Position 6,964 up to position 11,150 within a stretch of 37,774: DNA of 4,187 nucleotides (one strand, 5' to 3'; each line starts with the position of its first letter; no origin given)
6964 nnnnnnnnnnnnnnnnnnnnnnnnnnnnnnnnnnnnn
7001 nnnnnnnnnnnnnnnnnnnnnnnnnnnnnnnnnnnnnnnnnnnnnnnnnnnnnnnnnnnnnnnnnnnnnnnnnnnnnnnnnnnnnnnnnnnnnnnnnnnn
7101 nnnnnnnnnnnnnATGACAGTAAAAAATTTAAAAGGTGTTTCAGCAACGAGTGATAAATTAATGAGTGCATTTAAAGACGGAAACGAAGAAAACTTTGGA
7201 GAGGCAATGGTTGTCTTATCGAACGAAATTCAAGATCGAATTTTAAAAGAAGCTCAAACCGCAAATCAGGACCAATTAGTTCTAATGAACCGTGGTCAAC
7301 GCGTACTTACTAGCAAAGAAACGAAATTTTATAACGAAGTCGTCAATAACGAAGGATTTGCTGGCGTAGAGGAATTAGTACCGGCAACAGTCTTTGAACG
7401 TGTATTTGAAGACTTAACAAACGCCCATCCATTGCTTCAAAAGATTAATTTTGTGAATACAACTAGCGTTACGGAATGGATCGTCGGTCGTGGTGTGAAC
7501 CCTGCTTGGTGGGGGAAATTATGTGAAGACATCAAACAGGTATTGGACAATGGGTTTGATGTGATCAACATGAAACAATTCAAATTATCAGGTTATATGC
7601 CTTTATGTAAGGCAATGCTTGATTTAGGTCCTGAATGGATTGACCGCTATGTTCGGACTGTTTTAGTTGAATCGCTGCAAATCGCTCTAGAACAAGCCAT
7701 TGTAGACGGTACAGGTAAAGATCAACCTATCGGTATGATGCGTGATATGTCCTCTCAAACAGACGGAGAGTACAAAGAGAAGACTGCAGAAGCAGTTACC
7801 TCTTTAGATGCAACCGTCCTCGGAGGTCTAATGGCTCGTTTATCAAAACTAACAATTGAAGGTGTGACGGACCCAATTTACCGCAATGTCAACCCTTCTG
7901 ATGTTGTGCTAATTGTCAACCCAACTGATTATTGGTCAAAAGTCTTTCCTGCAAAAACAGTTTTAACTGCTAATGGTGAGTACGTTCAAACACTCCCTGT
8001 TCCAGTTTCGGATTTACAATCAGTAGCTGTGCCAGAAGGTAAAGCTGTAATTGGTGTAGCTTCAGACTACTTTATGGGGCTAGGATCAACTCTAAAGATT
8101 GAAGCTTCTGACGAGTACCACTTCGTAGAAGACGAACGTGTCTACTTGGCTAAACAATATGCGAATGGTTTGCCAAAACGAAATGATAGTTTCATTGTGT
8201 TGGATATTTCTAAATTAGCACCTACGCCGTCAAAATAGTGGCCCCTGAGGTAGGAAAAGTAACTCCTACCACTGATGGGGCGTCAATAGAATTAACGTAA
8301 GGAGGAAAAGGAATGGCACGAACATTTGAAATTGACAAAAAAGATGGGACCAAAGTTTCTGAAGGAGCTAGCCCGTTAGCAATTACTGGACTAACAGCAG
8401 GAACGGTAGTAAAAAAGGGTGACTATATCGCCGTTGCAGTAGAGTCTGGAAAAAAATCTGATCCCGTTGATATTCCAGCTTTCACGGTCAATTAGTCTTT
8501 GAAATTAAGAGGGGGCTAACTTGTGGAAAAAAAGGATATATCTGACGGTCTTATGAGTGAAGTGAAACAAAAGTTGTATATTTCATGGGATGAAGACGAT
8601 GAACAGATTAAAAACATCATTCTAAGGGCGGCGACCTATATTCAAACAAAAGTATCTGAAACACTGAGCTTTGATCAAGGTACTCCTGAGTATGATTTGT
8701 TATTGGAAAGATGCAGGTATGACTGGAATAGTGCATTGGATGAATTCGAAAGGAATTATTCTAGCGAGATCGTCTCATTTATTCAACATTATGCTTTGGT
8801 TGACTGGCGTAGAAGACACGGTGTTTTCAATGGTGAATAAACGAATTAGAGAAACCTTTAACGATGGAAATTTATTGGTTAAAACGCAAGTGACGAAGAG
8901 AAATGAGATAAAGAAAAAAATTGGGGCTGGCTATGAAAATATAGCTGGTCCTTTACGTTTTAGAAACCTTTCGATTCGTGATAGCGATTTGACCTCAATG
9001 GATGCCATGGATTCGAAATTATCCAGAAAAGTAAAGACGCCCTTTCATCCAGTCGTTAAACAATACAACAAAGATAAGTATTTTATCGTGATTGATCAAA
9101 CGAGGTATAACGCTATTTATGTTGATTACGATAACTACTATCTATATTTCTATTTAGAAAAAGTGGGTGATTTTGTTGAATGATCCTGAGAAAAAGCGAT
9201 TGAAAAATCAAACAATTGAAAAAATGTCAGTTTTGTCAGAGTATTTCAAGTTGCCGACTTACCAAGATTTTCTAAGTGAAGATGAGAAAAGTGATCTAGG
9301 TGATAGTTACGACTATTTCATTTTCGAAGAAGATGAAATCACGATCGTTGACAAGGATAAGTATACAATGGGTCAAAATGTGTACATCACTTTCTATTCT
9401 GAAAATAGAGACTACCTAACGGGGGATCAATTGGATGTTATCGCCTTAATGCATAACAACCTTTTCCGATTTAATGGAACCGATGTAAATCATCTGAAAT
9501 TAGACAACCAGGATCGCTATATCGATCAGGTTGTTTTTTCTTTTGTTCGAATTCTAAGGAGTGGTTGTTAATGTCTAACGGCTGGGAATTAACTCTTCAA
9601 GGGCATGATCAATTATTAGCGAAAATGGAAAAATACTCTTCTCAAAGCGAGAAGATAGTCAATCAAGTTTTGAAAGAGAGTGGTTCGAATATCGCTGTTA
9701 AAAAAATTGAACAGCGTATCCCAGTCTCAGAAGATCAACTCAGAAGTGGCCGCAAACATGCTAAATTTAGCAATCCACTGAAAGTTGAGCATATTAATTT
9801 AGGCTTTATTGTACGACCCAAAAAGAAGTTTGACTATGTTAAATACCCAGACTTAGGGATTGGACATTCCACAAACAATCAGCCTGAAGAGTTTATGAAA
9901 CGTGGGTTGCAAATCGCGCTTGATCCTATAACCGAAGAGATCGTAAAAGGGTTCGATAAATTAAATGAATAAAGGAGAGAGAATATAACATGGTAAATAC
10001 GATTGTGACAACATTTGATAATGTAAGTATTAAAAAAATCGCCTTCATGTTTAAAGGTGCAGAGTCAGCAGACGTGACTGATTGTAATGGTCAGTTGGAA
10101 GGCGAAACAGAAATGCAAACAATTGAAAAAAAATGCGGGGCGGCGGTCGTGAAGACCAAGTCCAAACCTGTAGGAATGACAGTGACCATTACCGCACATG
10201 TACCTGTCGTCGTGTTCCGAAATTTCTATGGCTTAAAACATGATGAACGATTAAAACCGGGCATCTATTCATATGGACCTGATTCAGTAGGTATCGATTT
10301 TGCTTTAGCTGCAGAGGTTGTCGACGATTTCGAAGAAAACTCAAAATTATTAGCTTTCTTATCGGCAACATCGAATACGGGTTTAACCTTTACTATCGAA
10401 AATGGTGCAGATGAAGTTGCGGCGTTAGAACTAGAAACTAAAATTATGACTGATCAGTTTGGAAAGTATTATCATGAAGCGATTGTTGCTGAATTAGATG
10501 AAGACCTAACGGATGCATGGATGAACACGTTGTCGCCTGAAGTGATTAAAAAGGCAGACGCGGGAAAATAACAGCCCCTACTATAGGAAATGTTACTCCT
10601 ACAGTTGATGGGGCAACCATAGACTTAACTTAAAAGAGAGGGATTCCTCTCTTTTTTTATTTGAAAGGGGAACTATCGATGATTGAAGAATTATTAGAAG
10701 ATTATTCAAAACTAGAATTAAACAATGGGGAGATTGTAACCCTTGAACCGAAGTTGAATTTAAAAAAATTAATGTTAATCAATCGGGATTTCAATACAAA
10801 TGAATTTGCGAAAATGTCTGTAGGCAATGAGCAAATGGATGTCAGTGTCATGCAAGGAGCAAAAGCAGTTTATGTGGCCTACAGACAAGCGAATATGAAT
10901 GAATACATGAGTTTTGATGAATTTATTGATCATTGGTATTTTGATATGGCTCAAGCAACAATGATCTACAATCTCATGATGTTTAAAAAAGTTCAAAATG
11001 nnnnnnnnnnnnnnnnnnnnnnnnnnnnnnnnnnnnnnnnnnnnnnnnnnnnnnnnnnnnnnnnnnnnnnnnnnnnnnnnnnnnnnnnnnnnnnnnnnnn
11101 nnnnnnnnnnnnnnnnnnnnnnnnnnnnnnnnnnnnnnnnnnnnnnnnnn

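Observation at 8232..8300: Capsid gene frameshift relies on a non-canonical A_AAA_TAG slip at the stop codon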

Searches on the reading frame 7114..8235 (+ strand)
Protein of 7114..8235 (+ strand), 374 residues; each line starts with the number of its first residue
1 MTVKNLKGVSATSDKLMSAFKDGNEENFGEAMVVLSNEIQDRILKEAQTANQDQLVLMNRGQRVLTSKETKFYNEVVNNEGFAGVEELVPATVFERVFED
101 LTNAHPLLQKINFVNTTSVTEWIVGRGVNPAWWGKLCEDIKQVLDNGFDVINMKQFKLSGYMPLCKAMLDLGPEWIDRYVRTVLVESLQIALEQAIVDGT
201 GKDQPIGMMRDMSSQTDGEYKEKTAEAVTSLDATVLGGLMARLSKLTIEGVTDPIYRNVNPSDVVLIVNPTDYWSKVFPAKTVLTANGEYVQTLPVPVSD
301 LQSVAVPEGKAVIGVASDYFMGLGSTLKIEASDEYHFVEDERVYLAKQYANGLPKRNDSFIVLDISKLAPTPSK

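Call 11: search_protein_families(library=pfam, max_evalue=1, proteins=[window:7114-8235:+])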
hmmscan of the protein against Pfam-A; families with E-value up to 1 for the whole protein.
window:7114-8235:+ (374 aa): 1 family
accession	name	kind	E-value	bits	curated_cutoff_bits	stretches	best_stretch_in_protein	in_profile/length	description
PF05065.19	Phage_capsid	-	1.4e-13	51.3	24.2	1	88-364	4-279/280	Phage capsid family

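Call 12: search_protein_families(library=phrogs, max_evalue=1, proteins=[window:7114-8235:+])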
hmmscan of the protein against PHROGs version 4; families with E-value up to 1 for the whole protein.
window:7114-8235:+ (374 aa): 4 families
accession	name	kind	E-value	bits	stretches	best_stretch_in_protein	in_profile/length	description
phrog_10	-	head and packaging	3.6e-54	185.9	1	17-372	284-642/752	major head protein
phrog_617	-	head and packaging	3.5e-09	37.1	1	147-364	412-622/626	major head protein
phrog_30620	-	unknown function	0.21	12.3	1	4-52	86-134/184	-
phrog_4771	-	other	0.43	10.6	0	112-173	149-212/363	DHH phosphoesterase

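Call 13: find_related_loci(query=window:7114-8235:+, collection=viral_contigs, flank=5000)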
Query window:7114-8235:+ (374 aa) in viral_contigs; peptide patterns used: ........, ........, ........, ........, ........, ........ (x = any residue, [..] = any of these).
171 stretches matched a pattern; 170 encode a relative of the query (tblastn E <= 1e-3); the best 80 are kept; 80 distinct loci.
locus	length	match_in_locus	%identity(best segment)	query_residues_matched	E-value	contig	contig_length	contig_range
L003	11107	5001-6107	86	1-369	0e+0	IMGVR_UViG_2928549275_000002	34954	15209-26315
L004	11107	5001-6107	86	1-369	0e+0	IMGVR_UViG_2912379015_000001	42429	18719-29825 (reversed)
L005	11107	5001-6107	86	1-369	0e+0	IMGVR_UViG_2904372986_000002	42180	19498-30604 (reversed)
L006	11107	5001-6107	86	1-369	0e+0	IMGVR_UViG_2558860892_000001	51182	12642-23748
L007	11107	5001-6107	86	1-369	0e+0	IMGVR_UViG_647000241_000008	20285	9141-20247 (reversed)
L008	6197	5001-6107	86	1-369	0e+0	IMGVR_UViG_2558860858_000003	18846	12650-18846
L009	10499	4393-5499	86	1-369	0e+0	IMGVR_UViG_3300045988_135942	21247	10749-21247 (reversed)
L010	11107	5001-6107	86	1-369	0e+0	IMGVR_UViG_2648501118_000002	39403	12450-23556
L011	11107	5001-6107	86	1-369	0e+0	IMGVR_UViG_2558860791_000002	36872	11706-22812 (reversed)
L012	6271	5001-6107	86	1-369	0e+0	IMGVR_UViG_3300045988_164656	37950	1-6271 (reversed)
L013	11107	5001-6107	86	1-369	0e+0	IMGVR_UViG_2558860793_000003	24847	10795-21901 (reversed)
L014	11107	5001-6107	86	1-369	0e+0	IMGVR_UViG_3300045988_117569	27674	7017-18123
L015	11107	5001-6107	86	1-369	0e+0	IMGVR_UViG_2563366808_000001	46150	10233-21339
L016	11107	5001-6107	86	1-369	0e+0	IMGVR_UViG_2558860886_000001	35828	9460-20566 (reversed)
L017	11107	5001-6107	86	1-369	0e+0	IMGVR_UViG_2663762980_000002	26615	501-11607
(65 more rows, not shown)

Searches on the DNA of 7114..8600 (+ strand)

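Call 6: search_dna_similar(query=window:7114-8600:+, collection=phages, mode=distant, max_rows=40)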
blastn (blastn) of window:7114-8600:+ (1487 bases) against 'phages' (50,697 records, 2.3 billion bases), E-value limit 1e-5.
Records with a match: 9; places in all: 9; records where one place covers at least 80% of the query: 0.
Best place of each record, by identity: 60-80% 9.
By first word of the organism name: Listeria 5; Enterococcus 3; Bacillus 1.
By host as written in the record: - 3; Listeria monocytogenes ScottA 2; Enterococcus faecium 4995/20 1; Bacillus thuringiensis BGSC 4R1 1; Listeria monocytogenes LM2684 (serotype 4b) 1; Enterococcus cecorum 1.
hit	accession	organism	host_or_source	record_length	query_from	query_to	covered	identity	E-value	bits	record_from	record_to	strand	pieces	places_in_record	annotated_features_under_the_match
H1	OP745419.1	Enterococcus phage 4995_1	Enterococcus faecium 4995/20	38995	1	1095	74%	76.7%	0e+0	820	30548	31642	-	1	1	major capsid protein | Clp protease ClpP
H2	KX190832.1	Bacillus phage vB_BtS_BMBtp13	Bacillus thuringiensis BGSC 4R1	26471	238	1105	37%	69.8%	2e-36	231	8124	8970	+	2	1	major capsid protein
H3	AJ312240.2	Listeria phage PSA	Listeria monocytogenes ScottA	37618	177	636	31%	68.4%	3e-34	153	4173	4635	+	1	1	cps: major capsid protein b | cps: major capsid protein a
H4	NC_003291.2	Listeria phage PSA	Listeria monocytogenes ScottA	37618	177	636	31%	68.4%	3e-34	153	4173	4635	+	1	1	cps: major head protein (x2)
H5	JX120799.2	Listeria phage LP-030-2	-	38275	266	636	25%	69.7%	3e-34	153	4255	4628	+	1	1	major capsid protein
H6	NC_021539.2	Listeria phage LP-030-2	-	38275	266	636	25%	69.7%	3e-34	153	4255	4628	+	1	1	major head protein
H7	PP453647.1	Listeria phage vB_Lmo_2389_typeII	Listeria monocytogenes LM2684 (serotype ...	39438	266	636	25%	69.7%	3e-34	153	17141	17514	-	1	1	major capsid protein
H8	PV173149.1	Enterococcus phage_vB_CECAV_A40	Enterococcus cecorum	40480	463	624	11%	69.2%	1e-7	65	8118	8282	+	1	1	major head protein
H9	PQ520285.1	Enterococcus phage IME_EF3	-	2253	203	339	9%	69.3%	6e-6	59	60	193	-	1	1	record has no annotation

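Call 8: get_annotated_region(hit=H1, flank=5000)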
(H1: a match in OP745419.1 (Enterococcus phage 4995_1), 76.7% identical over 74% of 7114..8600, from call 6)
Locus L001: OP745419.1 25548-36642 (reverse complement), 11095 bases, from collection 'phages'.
description: UNVERIFIED_ORG: Enterococcus phage 4995_1, complete genome.
organism: Enterococcus phage 4995_1 (NCBI taxid 3043581)
taxonomy: Viruses; Duplodnaviria; Heunggongvirae; Uroviricota; Caudoviricetes
host: Enterococcus faecium 4995/20; source: hematoma from Homo sapiens; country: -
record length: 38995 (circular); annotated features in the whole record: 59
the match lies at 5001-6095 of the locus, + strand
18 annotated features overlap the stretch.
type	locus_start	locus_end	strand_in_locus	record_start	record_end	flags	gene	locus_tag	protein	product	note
CDS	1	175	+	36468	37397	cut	-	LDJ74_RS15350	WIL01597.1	hypothetical protein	Derived by automated computational analysis using gene prediction method: GeneMarkS-2+.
CDS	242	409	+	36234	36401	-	-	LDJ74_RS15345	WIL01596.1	hypothetical protein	Derived by automated computational analysis using gene prediction method: Protein Homology.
CDS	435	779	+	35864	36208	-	-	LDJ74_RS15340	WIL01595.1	HNH endonuclease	Derived by automated computational analysis using gene prediction method: Protein Homology.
CDS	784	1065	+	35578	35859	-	-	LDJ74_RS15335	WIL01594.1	hypothetical protein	Derived by automated computational analysis using gene prediction method: Protein Homology.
CDS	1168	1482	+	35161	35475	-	-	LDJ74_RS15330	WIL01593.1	terminase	Derived by automated computational analysis using gene prediction method: Protein Homology.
CDS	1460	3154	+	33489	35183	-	-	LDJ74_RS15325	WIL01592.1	terminase large subunit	Derived by automated computational analysis using gene prediction method: Protein Homology.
CDS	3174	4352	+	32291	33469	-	-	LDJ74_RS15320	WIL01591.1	portal protein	Derived by automated computational analysis using gene prediction method: Protein Homology; GO_component: GO:0044423 - ...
CDS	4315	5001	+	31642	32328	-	-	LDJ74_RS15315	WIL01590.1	Clp protease ClpP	Derived by automated computational analysis using gene prediction method: Protein Homology.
CDS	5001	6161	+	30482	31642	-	-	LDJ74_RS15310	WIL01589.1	major capsid protein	Derived by automated computational analysis using gene prediction method: Protein Homology; GO_component: GO:0044423 - ...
CDS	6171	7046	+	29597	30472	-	-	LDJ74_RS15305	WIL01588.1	hypothetical protein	Derived by automated computational analysis using gene prediction method: Protein Homology.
CDS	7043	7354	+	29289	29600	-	-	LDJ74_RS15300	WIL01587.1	hypothetical protein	Derived by automated computational analysis using gene prediction method: Protein Homology.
CDS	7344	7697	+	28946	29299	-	-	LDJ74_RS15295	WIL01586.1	head closure protein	Derived by automated computational analysis using gene prediction method: Protein Homology; GO_component: GO:0044423 - ...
CDS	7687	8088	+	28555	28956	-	-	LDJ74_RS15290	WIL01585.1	hypothetical protein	Derived by automated computational analysis using gene prediction method: Protein Homology.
CDS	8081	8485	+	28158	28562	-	-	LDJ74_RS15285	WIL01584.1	hypothetical protein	Derived by automated computational analysis using gene prediction method: Protein Homology.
CDS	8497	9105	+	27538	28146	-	-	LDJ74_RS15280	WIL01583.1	hypothetical protein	Derived by automated computational analysis using gene prediction method: Protein Homology.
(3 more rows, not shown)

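Call 9: get_annotated_region(hit=H3, flank=6000)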
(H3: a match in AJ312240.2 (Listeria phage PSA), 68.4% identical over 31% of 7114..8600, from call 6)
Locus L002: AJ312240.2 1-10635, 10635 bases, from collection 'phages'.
description: Bacteriophage PSA complete genome.
organism: Listeria phage PSA (NCBI taxid 171618)
taxonomy: Viruses; Duplodnaviria; Heunggongvirae; Uroviricota; Caudoviricetes; Psavirus; Psavirus PSA
host: Listeria monocytogenes ScottA; source: -; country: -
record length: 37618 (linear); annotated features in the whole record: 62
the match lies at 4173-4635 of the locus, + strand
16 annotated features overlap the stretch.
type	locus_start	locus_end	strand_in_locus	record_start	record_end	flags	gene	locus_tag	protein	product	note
misc_feature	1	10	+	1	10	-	-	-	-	-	3' overlapping ssDNA (cohesive end) at (left) end of viral DNA molecule; hybridizes to complementary sequence at the ...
CDS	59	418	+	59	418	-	terS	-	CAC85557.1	terminase small subunit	-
CDS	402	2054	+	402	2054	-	terL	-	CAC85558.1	terminase large subunit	involved in DNA packaging and cleavage of viral DNA at cos sites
CDS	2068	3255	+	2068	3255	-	-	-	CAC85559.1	-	unnamed protein product; ORF3; potential part of the capsid-tail connector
CDS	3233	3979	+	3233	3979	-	clp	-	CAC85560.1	Clp protease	maturation of phage capsids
CDS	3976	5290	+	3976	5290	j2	cps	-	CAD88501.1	major capsid protein b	ribosomal slippage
CDS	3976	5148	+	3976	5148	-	cps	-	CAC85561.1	major capsid protein a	-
CDS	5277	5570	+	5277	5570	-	-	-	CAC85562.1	Gp6 protein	ORF6; unknown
CDS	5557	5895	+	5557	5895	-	-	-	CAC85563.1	Gp7 protein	ORF7; unknown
CDS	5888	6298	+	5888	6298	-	-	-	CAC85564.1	Gp8 protein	ORF8; unknown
CDS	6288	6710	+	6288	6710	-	-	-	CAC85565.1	Gp9 protein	ORF9; unknown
CDS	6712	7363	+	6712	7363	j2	tsh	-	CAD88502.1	major tail protein b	ribosomal slippage; structural component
CDS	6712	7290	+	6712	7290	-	tsh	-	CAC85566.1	major tail protein a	structural component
regulatory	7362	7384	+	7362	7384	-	tsh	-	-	terminator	-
CDS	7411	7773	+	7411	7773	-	-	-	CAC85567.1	Gp11 protein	ORF11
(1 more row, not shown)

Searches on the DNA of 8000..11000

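Call 88: search_rna_families(source=window, start=8000, end=11000, threshold=evalue, max_evalue=1)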
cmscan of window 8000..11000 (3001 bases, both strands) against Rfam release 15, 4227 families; matches with E-value up to 1: 1.
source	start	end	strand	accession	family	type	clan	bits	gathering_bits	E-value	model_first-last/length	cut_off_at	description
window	10120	10225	-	RF03458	mir-766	Gene; miRNA;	-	19.5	110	0.64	1-108/108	no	mir-766 microRNA precursor family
